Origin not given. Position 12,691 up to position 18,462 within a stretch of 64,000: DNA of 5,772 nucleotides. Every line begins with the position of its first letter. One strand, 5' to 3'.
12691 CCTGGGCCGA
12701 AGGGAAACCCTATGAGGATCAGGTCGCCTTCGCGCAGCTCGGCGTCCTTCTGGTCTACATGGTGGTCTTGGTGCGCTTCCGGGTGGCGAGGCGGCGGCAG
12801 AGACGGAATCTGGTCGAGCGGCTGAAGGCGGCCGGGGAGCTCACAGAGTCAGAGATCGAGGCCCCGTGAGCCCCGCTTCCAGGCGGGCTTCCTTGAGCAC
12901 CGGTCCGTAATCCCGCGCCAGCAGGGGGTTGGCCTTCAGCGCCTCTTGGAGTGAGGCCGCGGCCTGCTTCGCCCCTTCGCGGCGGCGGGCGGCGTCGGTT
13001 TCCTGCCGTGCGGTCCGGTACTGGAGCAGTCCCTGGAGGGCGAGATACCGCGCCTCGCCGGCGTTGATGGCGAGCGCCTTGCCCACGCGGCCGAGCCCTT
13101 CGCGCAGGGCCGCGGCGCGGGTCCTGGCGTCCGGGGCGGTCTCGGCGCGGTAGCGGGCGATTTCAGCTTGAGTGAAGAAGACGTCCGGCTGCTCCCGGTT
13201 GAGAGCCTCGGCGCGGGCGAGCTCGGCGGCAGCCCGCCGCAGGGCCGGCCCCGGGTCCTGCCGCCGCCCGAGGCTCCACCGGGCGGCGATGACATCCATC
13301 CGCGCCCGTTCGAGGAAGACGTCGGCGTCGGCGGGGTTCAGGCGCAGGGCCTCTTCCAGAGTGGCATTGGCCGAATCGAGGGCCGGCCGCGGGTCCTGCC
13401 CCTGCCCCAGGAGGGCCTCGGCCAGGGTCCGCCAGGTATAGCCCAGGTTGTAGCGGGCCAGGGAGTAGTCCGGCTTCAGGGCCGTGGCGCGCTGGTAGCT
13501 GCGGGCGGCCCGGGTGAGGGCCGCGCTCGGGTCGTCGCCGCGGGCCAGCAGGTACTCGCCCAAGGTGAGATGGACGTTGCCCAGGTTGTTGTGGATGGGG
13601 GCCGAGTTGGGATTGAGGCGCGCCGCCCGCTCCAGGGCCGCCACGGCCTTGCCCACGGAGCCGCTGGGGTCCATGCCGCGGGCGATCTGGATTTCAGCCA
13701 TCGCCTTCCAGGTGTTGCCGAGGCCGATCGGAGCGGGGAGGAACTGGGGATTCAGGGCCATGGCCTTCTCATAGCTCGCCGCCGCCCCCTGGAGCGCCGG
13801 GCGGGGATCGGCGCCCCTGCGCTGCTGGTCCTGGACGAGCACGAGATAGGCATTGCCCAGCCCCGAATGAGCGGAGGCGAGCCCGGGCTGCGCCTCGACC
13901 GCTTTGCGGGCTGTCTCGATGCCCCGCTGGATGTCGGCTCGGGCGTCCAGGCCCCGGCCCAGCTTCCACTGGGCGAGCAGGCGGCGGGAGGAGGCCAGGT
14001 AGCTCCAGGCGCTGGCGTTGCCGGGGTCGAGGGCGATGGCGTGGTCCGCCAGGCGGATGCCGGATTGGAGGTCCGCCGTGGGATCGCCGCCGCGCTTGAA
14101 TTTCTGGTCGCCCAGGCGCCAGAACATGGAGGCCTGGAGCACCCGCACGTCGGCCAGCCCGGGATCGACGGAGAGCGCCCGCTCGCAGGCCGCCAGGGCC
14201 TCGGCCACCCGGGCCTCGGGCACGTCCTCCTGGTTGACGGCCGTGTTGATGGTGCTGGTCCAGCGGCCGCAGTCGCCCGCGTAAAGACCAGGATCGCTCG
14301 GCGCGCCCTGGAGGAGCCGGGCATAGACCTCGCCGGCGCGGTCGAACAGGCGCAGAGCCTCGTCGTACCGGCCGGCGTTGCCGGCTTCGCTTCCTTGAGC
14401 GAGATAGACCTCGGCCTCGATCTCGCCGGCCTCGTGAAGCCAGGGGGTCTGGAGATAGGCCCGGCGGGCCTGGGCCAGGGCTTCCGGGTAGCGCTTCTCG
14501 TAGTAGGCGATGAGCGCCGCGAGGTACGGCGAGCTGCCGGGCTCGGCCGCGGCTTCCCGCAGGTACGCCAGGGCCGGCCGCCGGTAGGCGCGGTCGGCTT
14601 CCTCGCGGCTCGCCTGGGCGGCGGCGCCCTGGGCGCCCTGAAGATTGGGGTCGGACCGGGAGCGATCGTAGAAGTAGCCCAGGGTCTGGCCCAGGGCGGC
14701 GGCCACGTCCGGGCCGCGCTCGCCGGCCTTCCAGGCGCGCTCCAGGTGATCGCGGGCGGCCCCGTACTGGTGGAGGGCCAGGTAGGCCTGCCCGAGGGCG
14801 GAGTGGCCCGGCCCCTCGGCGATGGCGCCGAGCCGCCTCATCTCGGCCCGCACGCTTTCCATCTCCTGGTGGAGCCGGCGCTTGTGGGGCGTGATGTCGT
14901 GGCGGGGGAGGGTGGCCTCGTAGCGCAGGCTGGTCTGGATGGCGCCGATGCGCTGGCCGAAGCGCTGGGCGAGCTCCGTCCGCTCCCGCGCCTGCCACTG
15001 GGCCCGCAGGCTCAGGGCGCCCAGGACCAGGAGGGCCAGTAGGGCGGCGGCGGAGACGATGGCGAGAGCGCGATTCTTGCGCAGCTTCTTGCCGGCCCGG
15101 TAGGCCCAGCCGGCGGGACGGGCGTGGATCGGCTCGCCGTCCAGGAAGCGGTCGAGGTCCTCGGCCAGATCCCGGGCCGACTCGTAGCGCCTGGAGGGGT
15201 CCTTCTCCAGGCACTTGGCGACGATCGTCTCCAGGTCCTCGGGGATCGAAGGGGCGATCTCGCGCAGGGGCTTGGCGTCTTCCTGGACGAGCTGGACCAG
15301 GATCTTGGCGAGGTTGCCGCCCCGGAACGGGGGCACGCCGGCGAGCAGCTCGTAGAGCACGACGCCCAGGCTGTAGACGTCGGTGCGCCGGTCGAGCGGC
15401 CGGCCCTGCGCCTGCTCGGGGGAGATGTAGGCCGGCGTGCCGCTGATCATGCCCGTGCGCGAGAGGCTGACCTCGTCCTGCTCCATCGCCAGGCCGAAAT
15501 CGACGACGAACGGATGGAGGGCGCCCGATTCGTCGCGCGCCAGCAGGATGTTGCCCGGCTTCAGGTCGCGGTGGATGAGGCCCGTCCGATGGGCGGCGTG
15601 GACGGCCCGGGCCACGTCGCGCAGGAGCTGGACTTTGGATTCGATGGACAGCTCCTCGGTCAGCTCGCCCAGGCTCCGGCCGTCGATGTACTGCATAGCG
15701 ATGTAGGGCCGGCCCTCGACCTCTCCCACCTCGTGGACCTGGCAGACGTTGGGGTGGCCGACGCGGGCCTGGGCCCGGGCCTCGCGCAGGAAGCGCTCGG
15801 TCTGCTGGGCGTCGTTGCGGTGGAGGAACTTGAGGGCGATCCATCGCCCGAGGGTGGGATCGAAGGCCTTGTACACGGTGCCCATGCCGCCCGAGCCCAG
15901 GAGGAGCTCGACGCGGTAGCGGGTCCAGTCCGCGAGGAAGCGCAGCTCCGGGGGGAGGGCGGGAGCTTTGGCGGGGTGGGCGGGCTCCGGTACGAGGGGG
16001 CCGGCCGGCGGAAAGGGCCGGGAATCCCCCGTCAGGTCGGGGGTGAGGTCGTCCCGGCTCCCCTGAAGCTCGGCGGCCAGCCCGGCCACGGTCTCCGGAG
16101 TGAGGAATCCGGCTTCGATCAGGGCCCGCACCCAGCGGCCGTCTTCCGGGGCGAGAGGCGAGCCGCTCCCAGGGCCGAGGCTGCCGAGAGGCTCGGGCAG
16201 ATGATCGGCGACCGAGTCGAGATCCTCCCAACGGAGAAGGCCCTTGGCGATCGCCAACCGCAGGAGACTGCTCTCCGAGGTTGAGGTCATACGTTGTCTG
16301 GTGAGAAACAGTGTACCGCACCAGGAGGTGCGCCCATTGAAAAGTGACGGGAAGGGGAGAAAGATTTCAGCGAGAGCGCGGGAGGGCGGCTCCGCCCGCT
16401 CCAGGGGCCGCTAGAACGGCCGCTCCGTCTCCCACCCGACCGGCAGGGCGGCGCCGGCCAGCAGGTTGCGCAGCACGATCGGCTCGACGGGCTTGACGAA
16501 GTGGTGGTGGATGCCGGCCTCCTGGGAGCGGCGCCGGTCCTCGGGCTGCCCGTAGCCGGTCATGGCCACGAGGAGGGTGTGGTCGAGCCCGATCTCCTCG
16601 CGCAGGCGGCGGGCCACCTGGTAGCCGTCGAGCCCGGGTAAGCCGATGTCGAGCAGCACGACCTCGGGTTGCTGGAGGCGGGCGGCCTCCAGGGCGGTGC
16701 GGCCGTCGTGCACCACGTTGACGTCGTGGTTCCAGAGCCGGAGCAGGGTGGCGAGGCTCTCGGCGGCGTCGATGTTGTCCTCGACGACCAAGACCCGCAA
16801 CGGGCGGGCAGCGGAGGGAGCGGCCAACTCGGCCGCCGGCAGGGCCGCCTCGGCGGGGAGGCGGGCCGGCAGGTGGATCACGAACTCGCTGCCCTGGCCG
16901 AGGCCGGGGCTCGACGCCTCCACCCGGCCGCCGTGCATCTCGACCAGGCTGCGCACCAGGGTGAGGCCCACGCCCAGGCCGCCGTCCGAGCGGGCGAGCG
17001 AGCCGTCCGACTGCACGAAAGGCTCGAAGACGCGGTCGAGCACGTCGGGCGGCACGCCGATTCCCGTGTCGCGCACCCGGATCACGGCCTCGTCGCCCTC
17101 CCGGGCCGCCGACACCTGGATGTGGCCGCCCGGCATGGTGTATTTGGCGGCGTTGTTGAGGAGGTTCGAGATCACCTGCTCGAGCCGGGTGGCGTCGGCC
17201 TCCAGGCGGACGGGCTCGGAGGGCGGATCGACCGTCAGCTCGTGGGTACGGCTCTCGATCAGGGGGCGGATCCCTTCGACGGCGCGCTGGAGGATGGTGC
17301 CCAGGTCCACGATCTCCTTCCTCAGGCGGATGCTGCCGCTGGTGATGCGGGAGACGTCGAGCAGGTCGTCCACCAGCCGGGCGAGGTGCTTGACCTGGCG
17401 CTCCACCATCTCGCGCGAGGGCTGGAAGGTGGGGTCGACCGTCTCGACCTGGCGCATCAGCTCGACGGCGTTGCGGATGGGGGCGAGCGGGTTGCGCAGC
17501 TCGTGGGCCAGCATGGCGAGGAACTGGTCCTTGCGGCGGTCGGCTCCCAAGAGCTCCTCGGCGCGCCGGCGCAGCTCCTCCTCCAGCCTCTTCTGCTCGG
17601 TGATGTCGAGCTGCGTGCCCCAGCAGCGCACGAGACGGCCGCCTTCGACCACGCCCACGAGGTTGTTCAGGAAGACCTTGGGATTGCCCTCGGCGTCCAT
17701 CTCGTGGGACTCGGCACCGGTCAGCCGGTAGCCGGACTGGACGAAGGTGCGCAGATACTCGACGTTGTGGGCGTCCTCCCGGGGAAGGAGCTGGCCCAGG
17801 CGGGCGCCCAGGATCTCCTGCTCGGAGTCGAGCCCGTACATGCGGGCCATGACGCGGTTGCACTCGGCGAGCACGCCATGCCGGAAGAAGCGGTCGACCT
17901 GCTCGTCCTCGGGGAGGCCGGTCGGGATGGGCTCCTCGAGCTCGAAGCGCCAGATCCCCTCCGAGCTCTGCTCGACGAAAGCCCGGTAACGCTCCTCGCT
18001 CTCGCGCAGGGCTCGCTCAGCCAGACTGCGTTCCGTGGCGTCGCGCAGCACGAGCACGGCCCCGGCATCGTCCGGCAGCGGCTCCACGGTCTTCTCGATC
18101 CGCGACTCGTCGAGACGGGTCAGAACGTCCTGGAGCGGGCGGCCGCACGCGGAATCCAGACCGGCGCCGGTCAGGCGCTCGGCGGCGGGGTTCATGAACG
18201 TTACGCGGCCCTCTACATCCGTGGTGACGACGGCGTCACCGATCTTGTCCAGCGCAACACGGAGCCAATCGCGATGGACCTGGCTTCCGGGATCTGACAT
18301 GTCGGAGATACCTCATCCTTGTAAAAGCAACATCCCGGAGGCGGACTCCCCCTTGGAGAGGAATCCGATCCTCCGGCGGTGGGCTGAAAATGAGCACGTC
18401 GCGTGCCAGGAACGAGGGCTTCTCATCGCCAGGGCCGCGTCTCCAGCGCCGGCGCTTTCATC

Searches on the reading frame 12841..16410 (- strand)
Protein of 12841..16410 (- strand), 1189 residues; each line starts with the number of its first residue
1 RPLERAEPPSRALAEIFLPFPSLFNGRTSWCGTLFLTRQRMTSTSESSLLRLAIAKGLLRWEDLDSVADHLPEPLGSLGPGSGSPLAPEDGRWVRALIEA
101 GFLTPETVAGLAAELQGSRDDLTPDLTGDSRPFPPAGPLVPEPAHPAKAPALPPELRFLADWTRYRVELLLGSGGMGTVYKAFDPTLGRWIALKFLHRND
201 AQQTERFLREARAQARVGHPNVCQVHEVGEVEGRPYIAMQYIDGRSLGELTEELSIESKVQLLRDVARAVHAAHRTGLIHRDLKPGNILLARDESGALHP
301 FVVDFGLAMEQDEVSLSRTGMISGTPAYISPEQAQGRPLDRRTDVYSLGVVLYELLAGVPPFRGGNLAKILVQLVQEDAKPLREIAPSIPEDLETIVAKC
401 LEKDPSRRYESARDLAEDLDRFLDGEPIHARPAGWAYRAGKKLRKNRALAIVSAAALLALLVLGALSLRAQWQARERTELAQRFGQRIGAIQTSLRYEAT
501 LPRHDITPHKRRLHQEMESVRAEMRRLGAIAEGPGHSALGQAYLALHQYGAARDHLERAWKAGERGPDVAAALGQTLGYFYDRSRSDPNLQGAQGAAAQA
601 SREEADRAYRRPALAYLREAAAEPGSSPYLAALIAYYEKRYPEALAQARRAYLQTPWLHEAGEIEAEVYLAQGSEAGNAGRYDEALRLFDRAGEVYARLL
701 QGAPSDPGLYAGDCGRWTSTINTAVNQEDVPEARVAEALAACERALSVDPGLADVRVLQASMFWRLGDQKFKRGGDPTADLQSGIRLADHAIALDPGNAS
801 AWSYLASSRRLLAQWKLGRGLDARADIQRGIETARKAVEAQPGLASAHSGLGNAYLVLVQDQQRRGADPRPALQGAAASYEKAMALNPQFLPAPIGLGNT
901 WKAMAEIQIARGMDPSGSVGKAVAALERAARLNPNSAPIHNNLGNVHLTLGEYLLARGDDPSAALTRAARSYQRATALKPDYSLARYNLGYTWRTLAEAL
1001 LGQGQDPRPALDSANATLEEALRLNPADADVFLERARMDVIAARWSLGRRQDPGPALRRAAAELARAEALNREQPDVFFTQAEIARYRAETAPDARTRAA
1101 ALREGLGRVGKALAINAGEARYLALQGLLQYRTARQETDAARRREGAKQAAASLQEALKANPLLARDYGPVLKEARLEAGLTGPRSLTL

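Call 8: search_protein_families(library=pfam, proteins=[window:12841-16410:-], max_evalue=0.001)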
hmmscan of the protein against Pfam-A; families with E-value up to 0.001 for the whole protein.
window:12841-16410:- (1189 aa): 14 families
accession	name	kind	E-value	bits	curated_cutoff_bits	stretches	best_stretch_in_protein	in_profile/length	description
PF00069.31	Pkinase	-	1e-44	153.4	31.7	1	165-410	1-253/263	Protein kinase domain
PF07714.23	PK_Tyr_Ser-Thr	-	6.5e-29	101.5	23.1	1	170-410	6-250/258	Protein tyrosine and serine/threonine kinase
PF13414.12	TPR_11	-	6.1e-16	58.3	26.8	1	917-951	8-42/42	TPR repeat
PF13431.12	TPR_17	-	9.6e-16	57.1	24.4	0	926-957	2-33/34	Tetratricopeptide repeat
PF07719.23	TPR_2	-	3.3e-11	42.8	27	0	536-559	4-27/34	Tetratricopeptide repeat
PF00515.34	TPR_1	-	8.2e-08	32.2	27.8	0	536-559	4-27/34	Tetratricopeptide repeat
PF01636.29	APH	-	1.4e-07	32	23.2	2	178-276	12-110/239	Phosphotransferase enzyme family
PF06293.20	Kdo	-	1.1e-05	25.4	21.3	1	254-310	115-171/207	Lipopolysaccharide kinase (Kdo/WaaP) family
PF13428.12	TPR_14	-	2.2e-05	25.2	23.5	0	538-575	6-43/44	Tetratricopeptide repeat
PF14559.12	TPR_19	-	3.1e-05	24.7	25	0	917-953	5-41/68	Tetratricopeptide repeat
PF13181.12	TPR_8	-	6e-05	23.3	25.7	0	666-692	1-27/34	Tetratricopeptide repeat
PF03109.22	ABC1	-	7.8e-05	22.4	22.9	1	198-312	111-218/244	ABC1 atypical kinase-like domain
PF17667.7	Pkinase_fungal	-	0.0006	19.1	24.1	0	258-339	287-370/387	Fungal protein kinase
PF01239.28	PPTA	-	0.00077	19.5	29.5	0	785-805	5-25/32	Protein prenyltransferase alpha subunit repeat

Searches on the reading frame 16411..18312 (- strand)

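Call 8: search_protein_families(library=pfam, proteins=[window:16411-18312:-], max_evalue=0.001)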
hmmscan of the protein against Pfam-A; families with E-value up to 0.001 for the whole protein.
window:16411-18312:- (633 aa): 8 families
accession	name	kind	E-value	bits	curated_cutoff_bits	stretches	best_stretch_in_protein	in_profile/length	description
PF02518.31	HATPase_c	-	1.7e-30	106.2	26.4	1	373-484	2-110/111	Histidine kinase-, DNA gyrase B-, and HSP90-like ATPase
PF00072.30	Response_reg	-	3.6e-19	69.4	30.2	1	507-617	1-109/111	Response regulator receiver domain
PF00512.31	HisKA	-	1.9e-17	63.5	26.9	1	261-326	2-66/66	His Kinase A (phospho-acceptor) domain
PF13188.13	PAS_8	-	7.9e-13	48.2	21.8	1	17-68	3-51/65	PAS domain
PF08448.16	PAS_4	-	2.8e-12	47.3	23.1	1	21-74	1-54/110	PAS fold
PF00989.32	PAS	-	4.4e-10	40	22.6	1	18-69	4-55/113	PAS fold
PF13426.13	PAS_9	-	6.4e-09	36.5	27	0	145-239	10-103/103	PAS domain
PF13581.12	HATPase_c_2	-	5.4e-05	23.7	27.4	1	372-458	27-110/127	Histidine kinase-like ATPase domain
